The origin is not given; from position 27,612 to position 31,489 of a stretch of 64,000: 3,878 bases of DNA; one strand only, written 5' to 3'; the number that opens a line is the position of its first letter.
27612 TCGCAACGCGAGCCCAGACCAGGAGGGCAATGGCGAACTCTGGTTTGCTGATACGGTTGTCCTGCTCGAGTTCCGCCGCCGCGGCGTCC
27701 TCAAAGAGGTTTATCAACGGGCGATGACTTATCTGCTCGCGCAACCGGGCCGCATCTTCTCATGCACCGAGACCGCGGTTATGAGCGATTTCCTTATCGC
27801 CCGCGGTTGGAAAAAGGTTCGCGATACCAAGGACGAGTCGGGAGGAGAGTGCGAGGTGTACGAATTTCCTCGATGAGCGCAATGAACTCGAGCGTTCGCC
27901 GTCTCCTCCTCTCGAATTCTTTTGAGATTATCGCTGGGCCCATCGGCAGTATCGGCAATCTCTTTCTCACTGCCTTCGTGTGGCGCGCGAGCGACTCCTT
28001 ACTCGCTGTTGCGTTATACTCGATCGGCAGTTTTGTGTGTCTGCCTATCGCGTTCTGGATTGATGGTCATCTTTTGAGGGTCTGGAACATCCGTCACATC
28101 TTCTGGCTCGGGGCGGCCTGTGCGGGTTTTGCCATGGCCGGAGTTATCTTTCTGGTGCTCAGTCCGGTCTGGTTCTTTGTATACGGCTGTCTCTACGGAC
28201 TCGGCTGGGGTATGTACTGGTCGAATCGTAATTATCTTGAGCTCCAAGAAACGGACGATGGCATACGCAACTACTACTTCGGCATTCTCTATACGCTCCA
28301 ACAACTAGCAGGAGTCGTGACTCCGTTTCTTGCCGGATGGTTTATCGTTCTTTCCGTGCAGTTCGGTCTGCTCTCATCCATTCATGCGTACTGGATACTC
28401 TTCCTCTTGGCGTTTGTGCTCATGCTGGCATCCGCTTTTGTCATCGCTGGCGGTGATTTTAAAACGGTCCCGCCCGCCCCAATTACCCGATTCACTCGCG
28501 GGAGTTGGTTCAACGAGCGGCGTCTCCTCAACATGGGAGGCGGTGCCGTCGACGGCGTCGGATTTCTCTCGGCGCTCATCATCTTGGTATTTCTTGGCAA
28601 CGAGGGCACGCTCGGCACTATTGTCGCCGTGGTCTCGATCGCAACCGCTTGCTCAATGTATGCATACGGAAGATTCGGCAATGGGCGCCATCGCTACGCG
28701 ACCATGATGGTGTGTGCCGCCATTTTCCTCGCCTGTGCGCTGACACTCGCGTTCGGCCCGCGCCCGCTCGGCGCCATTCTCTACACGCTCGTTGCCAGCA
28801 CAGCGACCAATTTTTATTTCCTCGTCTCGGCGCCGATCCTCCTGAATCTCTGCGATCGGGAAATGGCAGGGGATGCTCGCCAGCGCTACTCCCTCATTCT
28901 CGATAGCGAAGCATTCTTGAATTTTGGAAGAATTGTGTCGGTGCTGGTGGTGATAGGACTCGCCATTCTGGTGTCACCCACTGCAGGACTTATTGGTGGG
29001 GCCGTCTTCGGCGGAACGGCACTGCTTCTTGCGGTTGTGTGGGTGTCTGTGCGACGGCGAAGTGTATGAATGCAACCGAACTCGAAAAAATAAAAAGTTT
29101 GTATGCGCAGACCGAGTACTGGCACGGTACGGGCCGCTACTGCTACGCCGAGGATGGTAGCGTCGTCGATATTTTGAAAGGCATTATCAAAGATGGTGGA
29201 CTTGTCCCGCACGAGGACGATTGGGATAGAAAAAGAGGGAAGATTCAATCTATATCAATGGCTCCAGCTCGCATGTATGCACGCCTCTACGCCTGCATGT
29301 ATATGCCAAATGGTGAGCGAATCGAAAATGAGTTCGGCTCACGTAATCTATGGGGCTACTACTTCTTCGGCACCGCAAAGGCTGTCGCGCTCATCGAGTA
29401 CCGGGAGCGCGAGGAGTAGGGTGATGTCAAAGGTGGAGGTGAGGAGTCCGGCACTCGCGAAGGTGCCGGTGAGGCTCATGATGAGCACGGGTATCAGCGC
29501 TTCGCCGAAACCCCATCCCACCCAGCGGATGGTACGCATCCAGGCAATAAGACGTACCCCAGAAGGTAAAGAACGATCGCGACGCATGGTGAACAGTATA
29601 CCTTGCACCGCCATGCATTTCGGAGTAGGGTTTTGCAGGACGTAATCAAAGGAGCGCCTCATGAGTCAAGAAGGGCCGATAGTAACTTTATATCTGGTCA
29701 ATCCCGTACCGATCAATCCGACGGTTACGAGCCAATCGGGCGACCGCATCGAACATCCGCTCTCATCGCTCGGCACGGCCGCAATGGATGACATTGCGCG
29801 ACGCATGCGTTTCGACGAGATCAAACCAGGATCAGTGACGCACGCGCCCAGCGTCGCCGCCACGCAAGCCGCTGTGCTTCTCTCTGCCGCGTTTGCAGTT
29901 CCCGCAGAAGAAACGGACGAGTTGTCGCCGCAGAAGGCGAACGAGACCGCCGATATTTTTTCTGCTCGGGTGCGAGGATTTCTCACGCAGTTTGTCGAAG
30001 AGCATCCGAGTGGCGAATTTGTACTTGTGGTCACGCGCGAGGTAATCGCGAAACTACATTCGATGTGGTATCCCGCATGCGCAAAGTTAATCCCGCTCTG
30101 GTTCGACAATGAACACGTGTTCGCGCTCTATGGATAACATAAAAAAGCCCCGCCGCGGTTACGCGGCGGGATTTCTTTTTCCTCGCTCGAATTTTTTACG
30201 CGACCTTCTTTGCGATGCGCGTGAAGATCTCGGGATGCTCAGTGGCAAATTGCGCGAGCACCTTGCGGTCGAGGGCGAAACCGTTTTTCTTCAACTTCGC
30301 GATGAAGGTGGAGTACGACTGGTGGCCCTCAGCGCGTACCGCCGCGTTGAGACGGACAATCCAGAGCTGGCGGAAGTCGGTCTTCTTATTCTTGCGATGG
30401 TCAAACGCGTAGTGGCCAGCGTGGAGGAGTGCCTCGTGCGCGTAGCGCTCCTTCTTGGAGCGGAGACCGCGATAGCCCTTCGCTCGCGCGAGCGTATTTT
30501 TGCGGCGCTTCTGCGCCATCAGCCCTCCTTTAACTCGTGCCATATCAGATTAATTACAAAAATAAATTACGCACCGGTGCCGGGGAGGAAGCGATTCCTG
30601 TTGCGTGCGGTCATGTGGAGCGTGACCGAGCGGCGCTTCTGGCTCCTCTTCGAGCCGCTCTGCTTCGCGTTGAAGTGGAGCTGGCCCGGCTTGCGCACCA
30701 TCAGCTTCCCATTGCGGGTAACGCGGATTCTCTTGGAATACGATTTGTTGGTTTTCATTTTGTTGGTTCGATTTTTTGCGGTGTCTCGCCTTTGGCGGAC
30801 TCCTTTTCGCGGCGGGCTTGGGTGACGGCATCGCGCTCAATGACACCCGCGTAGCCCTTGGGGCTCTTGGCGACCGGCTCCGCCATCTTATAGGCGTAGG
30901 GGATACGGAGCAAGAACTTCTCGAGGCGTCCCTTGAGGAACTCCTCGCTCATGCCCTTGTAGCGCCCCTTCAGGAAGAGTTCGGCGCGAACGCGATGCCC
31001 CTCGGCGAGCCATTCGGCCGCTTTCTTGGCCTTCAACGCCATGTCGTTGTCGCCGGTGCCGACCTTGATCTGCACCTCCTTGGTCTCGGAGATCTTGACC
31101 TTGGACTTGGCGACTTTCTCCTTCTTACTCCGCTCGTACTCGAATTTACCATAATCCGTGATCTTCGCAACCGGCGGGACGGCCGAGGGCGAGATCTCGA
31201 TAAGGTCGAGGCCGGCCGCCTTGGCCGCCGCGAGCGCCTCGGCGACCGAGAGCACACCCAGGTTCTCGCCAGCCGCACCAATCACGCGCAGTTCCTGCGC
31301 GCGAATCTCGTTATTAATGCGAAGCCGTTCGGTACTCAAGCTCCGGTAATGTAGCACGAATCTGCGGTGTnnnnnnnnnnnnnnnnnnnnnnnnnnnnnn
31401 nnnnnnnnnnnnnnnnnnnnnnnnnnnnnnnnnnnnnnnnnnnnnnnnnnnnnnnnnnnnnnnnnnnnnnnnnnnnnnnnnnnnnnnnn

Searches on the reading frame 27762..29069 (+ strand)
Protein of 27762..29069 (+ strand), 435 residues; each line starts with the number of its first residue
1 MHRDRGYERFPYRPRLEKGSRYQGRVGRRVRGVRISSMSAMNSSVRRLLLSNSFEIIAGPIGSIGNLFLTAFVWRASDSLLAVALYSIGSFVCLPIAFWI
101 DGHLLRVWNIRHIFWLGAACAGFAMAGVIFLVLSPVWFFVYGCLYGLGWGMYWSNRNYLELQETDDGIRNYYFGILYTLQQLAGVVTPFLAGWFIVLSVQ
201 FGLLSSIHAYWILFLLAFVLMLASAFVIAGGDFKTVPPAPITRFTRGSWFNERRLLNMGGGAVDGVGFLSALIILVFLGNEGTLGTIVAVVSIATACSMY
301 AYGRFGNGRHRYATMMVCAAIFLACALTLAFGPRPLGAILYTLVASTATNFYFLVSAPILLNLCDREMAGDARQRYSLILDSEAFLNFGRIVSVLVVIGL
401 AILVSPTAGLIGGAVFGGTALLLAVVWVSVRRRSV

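Call 44: search_protein_families(library=pfam, proteins=[window:27762-29069:+], max_evalue=0.001)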
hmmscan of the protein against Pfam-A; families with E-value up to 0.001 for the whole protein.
window:27762-29069:+ (435 aa): 1 family
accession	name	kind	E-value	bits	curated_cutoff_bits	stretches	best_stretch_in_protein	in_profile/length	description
PF07690.21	MFS_1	-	4.6e-06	26.2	33.4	1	72-188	232-347/347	Major Facilitator Superfamily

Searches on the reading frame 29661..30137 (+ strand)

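Call 55: search_protein_families(library=pfam, proteins=[window:29661-30137:+], max_evalue=0.001)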
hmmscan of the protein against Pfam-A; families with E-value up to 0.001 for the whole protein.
window:29661-30137:+ (158 aa): 1 family
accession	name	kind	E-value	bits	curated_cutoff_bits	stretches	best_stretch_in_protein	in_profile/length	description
PF00300.27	His_Phos_1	-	0.00083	19.5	21.7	0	94-127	116-148/194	Histidine phosphatase superfamily (branch 1)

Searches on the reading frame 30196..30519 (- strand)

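Call 57: search_protein_families(library=pfam, proteins=[window:30196-30519:-], max_evalue=0.01)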
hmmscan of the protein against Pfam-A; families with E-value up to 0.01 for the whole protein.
window:30196-30519:- (107 aa): 1 family
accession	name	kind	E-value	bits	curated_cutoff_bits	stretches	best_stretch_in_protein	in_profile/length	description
PF00453.23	Ribosomal_L20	-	1.2e-31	109.5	30.8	1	2-101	8-106/107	Ribosomal protein L20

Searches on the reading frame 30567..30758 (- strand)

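Call 57: search_protein_families(library=pfam, proteins=[window:30567-30758:-], max_evalue=0.01)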
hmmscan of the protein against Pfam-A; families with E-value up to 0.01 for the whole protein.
window:30567-30758:- (63 aa): 1 family
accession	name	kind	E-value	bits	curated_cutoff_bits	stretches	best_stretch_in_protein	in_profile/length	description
PF01632.24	Ribosomal_L35p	-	3.2e-08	34.3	28.9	1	1-52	3-54/61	Ribosomal protein L35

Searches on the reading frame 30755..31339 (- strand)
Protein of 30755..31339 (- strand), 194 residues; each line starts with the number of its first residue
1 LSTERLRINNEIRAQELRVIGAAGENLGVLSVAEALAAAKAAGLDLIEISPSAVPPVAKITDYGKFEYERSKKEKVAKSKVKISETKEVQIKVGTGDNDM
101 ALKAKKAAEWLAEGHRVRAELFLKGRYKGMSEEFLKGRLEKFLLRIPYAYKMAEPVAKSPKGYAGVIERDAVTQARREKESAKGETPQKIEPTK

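Call 55: search_protein_families(library=pfam, proteins=[window:30755-31339:-], max_evalue=0.001)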
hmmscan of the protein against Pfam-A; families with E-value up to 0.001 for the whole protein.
window:30755-31339:- (194 aa): 2 families
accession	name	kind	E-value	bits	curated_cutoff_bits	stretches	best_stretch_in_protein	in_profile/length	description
PF05198.21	IF3_N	-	1.8e-28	98.9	26.9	1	8-76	1-69/70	Translation initiation factor IF-3, N-terminal domain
PF00707.27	IF3_C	-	1.1e-09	38.6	34.8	1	85-130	2-47/86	Translation initiation factor IF-3, C-terminal domain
